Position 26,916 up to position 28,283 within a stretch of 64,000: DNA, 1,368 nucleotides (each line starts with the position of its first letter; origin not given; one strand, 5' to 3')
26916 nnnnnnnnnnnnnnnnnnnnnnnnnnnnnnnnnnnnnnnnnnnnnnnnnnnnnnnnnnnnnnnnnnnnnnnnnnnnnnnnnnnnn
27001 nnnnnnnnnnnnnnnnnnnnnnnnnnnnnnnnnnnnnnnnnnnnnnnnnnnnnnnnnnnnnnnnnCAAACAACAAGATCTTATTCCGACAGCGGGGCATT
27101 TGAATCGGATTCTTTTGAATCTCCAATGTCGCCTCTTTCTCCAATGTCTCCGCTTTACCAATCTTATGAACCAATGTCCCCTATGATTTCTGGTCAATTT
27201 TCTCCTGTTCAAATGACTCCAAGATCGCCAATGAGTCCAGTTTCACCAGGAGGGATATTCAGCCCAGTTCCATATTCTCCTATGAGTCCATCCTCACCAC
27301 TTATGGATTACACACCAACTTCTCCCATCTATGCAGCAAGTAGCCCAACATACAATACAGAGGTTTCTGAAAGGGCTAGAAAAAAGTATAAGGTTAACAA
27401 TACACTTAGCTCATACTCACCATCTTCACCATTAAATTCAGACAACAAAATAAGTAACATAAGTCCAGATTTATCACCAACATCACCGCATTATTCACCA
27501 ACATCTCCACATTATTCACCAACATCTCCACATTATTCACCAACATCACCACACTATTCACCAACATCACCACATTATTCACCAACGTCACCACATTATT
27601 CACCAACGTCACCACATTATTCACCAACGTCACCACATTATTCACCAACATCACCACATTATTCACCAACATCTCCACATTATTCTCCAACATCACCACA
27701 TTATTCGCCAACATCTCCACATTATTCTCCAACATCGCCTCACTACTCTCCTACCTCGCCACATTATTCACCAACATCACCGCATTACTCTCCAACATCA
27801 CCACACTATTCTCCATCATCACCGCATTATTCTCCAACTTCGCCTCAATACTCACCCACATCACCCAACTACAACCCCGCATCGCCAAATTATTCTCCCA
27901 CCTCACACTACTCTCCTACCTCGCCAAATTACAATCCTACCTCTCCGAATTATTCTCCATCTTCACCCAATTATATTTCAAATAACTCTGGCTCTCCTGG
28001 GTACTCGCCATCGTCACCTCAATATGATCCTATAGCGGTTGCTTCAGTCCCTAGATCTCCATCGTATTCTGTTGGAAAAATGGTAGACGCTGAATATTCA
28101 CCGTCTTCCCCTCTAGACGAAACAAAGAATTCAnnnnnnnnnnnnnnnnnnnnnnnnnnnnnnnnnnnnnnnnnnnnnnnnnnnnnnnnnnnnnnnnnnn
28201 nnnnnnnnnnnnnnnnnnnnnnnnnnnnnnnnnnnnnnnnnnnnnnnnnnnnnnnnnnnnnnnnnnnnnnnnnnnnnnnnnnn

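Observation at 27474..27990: RNA polymerase II CTD built from about 17 identical YSPTSPH heptads (His at position 7)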

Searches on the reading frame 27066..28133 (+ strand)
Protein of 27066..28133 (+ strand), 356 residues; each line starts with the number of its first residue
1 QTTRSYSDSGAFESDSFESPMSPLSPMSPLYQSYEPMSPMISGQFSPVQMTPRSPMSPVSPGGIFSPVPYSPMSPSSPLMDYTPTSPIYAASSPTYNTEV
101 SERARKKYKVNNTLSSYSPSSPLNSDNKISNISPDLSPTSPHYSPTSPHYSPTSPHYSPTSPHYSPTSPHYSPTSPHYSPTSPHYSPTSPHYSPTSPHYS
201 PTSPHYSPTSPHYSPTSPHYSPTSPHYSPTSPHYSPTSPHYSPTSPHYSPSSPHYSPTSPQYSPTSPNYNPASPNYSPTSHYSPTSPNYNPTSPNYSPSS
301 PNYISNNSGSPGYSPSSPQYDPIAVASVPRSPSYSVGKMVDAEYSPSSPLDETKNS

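Call 14: find_homologous_proteins(query=window:27066-28133:+, max_evalue=0.00001)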
Query window:27066-28133:+ (356 aa): 511 proteins with E <= 0.00001 among 8000 candidates; the best 120 are listed.
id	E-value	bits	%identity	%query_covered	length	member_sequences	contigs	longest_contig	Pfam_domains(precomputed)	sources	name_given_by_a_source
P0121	3.3e-74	269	83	22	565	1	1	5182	PF04990.18,PF04998.23,PF05001.19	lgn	-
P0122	2.6e-72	262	70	26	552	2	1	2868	PF04990.18,PF04998.23,PF05001.19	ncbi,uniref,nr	ncbi:unnamed protein product [Ambrosiozyma monospora]|uniref:Unnamed protein product n=1 Tax=Ambrosi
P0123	3.5e-71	259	62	73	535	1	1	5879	PF04998.23,PF05001.19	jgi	jgi:DNA-directed RNA polymerase II subunit RPB1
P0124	9.0e-71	257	53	21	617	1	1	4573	PF04990.18,PF04998.23,PF05001.19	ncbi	ncbi:DNA-directed RNA polymerase II core subunit rpo21, partial [Coemansia sp. RSA 2603]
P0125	6.3e-70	254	74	53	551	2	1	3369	PF05001.19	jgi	jgi:hypothetical protein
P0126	1.8e-69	253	60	80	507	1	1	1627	PF04990.18,PF04998.23,PF05001.19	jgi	jgi:DNA-directed RNA polymerase II subunit RPB1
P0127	6.2e-67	245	51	22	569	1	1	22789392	PF04998.23,PF05001.19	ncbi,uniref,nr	ncbi:RPB1 [Lepeophtheirus salmonis]|uniref:DNA-directed RNA polymerase n=1 Tax=Lepeophtheirus salmon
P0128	1.2e-66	244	79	47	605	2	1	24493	PF04990.18,PF04998.23,PF05001.19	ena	-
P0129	2.3e-66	243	75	50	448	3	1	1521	PF04998.23,PF05001.19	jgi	jgi:DNA-directed RNA polymerase II subunit RPB1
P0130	2.6e-66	243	49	19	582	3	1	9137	PF04990.18,PF04998.23,PF05001.19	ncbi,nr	ncbi:DNA-directed RNA polymerase II core subunit rpo21 [Coemansia sp. RSA 2424]|nr:DNA-directed RNA 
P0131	6.8e-66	241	74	59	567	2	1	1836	PF04990.18,PF04998.23,PF05001.19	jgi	jgi:DNA-directed RNA polymerase II subunit RPB1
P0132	6.9e-65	238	68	46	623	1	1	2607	PF04990.18,PF04998.23,PF05001.19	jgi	-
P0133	8.5e-63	231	73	58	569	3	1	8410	PF04990.18,PF04998.23,PF05001.19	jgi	jgi:DNA-directed RNA polymerase II subunit RPB1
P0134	1.1e-60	224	57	10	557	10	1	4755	PF04990.18,PF04998.23,PF05001.19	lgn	-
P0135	2.1e-59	220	82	47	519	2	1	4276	PF04998.23,PF05001.19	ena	-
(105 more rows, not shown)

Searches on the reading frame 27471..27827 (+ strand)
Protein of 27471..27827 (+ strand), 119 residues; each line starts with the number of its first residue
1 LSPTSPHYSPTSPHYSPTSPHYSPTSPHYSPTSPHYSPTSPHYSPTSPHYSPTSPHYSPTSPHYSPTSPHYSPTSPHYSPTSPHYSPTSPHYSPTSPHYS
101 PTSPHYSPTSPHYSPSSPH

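Call 51: search_protein_representatives(protein=window:27471-27827:+)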
Query: 119 residues. Proteins with E-value up to 0.001 (for the whole library): 2293; up to 1e-10: 566; up to 1e-30: 62. The best 150 are listed.
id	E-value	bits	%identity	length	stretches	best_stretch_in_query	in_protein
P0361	9.3e-84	294.4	76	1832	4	2-118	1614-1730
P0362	2.4e-76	270.4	79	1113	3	2-118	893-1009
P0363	5.8e-76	269.2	67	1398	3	3-118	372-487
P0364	5.0e-73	259.7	79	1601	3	2-115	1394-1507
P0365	9.9e-73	258.7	81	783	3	2-119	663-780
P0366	2.0e-67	241.5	69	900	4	2-116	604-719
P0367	5.0e-61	220.8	82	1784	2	2-118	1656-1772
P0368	4.4e-60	217.8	62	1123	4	4-118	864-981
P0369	3.8e-59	214.7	66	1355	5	3-111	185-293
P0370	9.4e-58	210.2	82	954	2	7-111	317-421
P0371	1.4e-57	209.6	73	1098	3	3-117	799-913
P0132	5.6e-57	207.7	78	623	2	5-118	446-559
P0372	5.2e-55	201.3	76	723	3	4-117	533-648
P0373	8.3e-55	200.7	82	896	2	2-117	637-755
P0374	1.4e-54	199.9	78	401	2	2-112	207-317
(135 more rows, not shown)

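Call 65: search_protein_families(library=pfam, proteins=[P0370], max_evalue=0.01)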
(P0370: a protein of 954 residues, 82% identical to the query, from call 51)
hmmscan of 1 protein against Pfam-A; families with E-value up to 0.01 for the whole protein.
P0370 (954 aa): 1 family
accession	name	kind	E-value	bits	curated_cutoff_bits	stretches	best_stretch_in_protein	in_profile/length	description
PF05001.18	RNA_pol_Rpb1_R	-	1.8e-22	78.7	20.3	2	389-402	1-14/14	RNA polymerase Rpb1 C-terminal repeat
